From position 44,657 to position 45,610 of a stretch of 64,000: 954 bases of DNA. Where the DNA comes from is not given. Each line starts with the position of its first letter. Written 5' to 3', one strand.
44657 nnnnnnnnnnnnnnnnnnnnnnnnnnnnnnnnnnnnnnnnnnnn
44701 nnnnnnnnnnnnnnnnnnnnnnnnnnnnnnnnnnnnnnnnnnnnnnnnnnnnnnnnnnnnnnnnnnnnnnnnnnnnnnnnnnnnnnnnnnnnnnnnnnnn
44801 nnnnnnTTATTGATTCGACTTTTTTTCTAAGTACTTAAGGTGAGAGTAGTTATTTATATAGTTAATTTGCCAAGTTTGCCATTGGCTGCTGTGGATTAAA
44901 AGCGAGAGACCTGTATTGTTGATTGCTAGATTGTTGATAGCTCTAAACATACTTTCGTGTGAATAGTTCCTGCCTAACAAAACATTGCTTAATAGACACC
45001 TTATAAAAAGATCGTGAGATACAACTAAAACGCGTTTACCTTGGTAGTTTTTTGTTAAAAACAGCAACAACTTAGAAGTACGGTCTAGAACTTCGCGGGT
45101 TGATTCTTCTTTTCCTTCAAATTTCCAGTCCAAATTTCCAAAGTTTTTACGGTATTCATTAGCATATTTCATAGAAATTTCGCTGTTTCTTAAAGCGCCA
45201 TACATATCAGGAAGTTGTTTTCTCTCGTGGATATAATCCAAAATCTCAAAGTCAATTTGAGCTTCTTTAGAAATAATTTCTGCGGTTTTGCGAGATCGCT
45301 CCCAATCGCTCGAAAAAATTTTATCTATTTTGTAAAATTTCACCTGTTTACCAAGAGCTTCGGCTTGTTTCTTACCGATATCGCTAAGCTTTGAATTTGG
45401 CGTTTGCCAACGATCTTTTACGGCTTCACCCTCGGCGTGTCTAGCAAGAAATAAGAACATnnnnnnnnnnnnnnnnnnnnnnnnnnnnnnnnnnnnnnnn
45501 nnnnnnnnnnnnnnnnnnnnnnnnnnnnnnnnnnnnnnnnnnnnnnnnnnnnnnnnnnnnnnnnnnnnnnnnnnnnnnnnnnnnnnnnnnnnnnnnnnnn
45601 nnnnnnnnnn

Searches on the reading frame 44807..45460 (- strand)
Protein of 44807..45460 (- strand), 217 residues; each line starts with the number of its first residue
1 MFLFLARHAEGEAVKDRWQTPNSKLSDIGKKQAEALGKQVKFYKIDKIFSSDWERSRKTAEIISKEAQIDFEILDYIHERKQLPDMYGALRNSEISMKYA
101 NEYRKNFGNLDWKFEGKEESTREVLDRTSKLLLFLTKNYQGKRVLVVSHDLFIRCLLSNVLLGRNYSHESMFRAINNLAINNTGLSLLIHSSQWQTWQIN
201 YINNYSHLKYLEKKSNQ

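Call 3: search_protein_families(library=pfam, proteins=[window:44807-45460:-], max_evalue=0.01)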
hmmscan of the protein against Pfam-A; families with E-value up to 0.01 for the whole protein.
window:44807-45460:- (217 aa): 1 family
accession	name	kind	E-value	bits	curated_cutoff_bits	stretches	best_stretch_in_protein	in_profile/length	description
PF00300.27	His_Phos_1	-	3.9e-29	102.2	21.7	1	3-181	1-177/194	Histidine phosphatase superfamily (branch 1)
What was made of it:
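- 44807..45460 (-): Histidine-phosphatase superfamily (branch 1) enzyme, 217 aa. It is the fourth gene in line with the operon and starts 13 nt after SagB. PF00300 102 bits (call 3).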

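Call 4: search_protein_families(library=ncbifam, proteins=[window:44807-45460:-], max_evalue=0.01)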
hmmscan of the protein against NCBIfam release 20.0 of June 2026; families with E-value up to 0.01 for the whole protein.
window:44807-45460:- (217 aa): 12 families
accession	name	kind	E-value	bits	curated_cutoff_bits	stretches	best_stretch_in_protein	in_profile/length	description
NF045917.1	PhserinePhPspA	equivalog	6.8e-18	65.1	350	1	3-161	4-162/211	phosphoserine phosphatase PspA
TIGR03162.1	ribazole_cobC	equivalog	2.7e-16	59.5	162.9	1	3-161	1-156/176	alpha-ribazole phosphatase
NF002901.0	PRK03482.1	equivalog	3.2e-15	56.3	261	1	3-173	4-173/215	2,3-diphosphoglycerate-dependent phosphoglycerate mutase GpmB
NF005567.0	PRK07238.1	equivalog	5.3e-15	55.6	326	1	3-168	180-345/378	bifunctional RNase H/acid phosphatase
NF038349.1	dPGM_arch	equivalog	3e-13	50.1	225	1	20-161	21-149/194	2,3-diphosphoglycerate-dependent phosphoglycerate mutase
NF011580.0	PRK15004.1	equivalog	6.2e-10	39.4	250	1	1-161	1-161/203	adenosylcobalamin/alpha-ribazole phosphatase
NF009994.0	PRK13463.1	equivalog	2.2e-09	37.4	277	1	3-156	5-158/203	phosphoserine phosphatase 1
TIGR03848.1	MSMEG_4193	subfamily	5.2e-06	26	203.85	1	5-79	4-81/204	MSMEG_4193 family putative phosphomutase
TIGR00249.1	sixA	equivalog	9.1e-06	25.6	74.5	1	1-78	1-79/154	phosphohistidine phosphatase SixA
NF004841.0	PRK06193.1-1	equivalog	5.9e-05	22.5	178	1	23-63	96-138/232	hypothetical protein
NF009993.0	PRK13462.1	equivalog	0.00037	20.2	226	1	3-158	8-156/203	acid phosphatase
NF002217.0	PRK01112.1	equivalog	0.0021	17.4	320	1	24-85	27-87/228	2,3-bisphosphoglycerate-dependent phosphoglycerate mutase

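Call 31: search_solved_structures(query=window:44807-45460:-, max_evalue=0.001)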
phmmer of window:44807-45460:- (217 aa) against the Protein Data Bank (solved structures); distinct sequences matched with E-value up to 0.001: 3.
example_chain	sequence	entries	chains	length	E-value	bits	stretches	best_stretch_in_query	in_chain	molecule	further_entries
4ij5_A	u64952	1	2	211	4.3e-08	36.4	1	3-167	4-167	Phosphoserine phosphatase 1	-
4ij6_A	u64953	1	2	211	6.6e-07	32.5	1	4-167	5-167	Phosphoserine phosphatase 1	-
1fzt_A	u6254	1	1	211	0.00027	24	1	3-159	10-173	PHOSPHOGLYCERATE MUTASE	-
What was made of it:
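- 44807..45460 (-): The nearest solved relative is the phosphoserine phosphatase 4ij5, E=4e-8 (call 31).
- Its nearest solved relative is a phosphoserine phosphatase (call 31).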

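Call 47: search_protein_families(library=padloc, proteins=[window:44807-45460:-], max_evalue=0.01)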
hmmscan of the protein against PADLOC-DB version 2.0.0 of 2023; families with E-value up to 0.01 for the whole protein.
window:44807-45460:- (217 aa): 0 families
